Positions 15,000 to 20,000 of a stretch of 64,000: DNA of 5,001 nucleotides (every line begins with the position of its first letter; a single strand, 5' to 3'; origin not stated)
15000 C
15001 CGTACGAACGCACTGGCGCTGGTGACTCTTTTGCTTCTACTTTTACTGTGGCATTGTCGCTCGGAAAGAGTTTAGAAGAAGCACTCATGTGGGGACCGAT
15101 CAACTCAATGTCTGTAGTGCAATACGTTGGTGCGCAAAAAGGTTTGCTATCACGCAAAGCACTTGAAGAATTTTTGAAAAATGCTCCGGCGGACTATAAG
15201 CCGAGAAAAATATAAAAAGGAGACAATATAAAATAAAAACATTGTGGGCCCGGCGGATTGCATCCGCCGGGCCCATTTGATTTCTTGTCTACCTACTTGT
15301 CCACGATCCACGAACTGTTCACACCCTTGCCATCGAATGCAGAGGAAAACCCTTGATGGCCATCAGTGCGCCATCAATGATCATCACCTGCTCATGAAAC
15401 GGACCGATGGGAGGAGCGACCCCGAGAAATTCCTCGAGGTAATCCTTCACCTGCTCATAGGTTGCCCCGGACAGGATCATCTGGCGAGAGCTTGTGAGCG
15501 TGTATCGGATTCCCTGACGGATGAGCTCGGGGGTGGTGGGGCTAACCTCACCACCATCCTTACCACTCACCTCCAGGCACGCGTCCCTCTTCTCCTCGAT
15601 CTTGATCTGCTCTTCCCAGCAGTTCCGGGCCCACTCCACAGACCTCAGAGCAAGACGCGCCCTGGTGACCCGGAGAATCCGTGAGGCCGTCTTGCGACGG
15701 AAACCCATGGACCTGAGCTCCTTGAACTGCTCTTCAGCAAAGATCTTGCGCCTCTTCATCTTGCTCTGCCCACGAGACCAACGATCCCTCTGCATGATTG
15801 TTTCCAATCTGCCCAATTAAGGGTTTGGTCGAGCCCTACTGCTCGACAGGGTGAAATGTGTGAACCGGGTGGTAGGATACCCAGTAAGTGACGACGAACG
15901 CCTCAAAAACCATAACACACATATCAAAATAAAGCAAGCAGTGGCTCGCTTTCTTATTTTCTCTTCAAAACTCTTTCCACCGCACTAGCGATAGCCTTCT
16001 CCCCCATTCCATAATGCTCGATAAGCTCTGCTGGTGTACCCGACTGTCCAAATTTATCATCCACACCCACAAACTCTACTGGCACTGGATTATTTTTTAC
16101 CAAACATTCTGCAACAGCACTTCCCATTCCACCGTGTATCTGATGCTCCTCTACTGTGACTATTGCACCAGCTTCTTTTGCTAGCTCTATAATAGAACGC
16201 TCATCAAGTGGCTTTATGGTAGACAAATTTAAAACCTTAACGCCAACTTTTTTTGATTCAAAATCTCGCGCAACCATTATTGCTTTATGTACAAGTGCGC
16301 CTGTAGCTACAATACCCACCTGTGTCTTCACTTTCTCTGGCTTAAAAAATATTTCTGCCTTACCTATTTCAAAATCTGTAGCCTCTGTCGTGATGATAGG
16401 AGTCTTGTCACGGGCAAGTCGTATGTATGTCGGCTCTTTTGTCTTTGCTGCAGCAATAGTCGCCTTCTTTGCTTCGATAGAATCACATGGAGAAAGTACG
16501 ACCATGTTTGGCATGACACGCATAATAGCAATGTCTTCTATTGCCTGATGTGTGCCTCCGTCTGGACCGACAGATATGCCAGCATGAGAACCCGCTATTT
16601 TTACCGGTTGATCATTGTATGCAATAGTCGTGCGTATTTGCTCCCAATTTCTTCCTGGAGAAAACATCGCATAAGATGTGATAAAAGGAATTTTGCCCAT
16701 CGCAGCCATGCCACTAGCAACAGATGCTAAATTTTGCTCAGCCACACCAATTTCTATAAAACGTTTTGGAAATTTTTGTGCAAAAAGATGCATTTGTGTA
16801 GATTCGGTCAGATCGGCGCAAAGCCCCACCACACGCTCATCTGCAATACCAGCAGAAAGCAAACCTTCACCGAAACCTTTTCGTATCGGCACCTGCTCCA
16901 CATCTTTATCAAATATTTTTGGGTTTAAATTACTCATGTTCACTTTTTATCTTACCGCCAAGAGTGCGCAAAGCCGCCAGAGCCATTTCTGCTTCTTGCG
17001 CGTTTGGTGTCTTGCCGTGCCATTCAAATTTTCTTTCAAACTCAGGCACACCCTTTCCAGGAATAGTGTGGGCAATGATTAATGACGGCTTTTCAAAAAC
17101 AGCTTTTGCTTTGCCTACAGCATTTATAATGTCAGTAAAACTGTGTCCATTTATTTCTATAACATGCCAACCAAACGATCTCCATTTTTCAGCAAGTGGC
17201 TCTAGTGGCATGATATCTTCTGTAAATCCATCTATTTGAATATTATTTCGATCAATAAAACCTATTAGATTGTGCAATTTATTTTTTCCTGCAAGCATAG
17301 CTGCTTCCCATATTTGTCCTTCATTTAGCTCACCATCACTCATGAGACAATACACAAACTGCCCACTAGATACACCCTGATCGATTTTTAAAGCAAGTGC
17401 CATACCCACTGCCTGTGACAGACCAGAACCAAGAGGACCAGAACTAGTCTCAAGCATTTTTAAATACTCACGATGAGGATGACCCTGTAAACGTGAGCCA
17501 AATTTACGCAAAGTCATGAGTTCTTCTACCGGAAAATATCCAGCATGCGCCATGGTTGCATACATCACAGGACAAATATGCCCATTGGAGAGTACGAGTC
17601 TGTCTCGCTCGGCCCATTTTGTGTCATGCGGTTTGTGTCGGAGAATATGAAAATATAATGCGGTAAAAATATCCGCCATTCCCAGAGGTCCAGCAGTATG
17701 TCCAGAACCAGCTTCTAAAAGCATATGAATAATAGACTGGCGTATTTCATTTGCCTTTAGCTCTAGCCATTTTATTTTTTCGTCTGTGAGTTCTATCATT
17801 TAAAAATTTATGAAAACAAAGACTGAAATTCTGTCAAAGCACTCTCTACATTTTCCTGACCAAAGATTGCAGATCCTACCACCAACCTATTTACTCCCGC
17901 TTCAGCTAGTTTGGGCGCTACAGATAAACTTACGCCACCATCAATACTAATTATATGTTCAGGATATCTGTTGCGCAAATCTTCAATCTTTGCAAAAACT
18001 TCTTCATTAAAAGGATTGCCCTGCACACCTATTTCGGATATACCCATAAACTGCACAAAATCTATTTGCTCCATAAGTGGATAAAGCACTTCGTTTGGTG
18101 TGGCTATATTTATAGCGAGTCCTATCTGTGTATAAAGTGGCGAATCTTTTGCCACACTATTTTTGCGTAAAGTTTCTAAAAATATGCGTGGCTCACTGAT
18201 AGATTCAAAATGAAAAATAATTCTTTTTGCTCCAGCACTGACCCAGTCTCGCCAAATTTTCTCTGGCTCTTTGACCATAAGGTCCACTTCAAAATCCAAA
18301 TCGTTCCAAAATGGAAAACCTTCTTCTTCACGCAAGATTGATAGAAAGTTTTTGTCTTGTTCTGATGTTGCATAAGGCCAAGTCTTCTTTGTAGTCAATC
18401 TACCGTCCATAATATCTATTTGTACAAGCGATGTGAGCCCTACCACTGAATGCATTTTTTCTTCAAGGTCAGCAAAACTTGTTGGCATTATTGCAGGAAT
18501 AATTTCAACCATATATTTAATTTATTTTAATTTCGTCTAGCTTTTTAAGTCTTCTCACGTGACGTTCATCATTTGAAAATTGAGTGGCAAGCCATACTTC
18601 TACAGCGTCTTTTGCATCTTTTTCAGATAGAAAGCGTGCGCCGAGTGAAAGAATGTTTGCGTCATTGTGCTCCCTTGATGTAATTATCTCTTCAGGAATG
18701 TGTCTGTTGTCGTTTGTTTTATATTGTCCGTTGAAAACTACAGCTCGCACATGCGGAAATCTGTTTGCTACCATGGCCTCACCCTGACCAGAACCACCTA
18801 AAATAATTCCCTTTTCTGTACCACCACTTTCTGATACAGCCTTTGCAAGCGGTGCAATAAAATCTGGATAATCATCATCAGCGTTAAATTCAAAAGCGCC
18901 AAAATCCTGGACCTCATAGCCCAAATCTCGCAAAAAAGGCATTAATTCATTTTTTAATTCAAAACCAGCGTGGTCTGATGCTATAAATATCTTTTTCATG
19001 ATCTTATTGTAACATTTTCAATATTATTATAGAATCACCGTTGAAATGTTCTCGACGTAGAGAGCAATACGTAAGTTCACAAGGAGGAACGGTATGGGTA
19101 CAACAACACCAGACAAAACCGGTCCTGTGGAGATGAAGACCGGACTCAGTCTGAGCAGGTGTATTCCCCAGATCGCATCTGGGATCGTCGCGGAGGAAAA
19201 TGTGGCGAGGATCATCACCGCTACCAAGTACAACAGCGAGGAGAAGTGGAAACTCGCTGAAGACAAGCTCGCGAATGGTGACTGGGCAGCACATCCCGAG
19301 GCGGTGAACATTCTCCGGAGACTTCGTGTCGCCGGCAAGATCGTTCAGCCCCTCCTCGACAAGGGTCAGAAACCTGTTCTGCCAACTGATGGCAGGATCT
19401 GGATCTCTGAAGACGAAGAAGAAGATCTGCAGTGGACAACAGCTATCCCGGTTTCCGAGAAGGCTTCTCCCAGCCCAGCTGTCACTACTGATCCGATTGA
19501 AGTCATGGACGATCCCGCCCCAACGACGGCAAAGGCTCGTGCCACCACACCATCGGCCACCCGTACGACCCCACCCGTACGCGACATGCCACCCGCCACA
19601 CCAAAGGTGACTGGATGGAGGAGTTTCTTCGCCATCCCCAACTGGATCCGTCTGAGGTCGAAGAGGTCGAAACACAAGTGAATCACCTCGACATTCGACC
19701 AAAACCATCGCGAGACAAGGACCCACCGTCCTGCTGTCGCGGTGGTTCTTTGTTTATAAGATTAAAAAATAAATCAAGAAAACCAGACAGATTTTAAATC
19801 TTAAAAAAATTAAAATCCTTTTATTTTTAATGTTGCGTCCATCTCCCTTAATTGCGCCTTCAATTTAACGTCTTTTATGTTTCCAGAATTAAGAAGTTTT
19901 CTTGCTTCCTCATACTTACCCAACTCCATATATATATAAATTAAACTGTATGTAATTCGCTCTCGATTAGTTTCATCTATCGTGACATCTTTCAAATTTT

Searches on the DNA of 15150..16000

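Call 69: search_rna_families(source=window, start=15150, end=16000, threshold=evalue, max_evalue=1)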
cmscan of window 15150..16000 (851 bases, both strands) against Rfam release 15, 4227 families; matches with E-value up to 1: 2.
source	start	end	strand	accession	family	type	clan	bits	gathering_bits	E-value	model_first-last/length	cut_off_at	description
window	15176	15274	-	RF01456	VrrA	Gene; antisense;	-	20.9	50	0.57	1-140/140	no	Vibrio regulatory RNA of OmpA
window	15226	15309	-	RF00060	HgcE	Gene; snRNA; snoRNA; HACA-box;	-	19.6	50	0.12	1-130/130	no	HgcE RNA (Pab105)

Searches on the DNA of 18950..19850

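Call 70: search_rna_families(source=window, start=18950, end=19850, threshold=evalue, max_evalue=1)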
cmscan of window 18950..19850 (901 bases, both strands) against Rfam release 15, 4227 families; matches with E-value up to 1: 2.
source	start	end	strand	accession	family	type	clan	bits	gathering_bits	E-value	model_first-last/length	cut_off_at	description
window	18994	19046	-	RF01428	snoR128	Gene; snRNA; snoRNA; CD-box;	-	24.1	40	0.7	1-91/91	no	small nucleolar RNA snoR128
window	19128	19167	+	RF00274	SNORD57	Gene; snRNA; snoRNA; CD-box;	CL00058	18.1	47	0.95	1-72/72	no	Small nucleolar RNA SNORD57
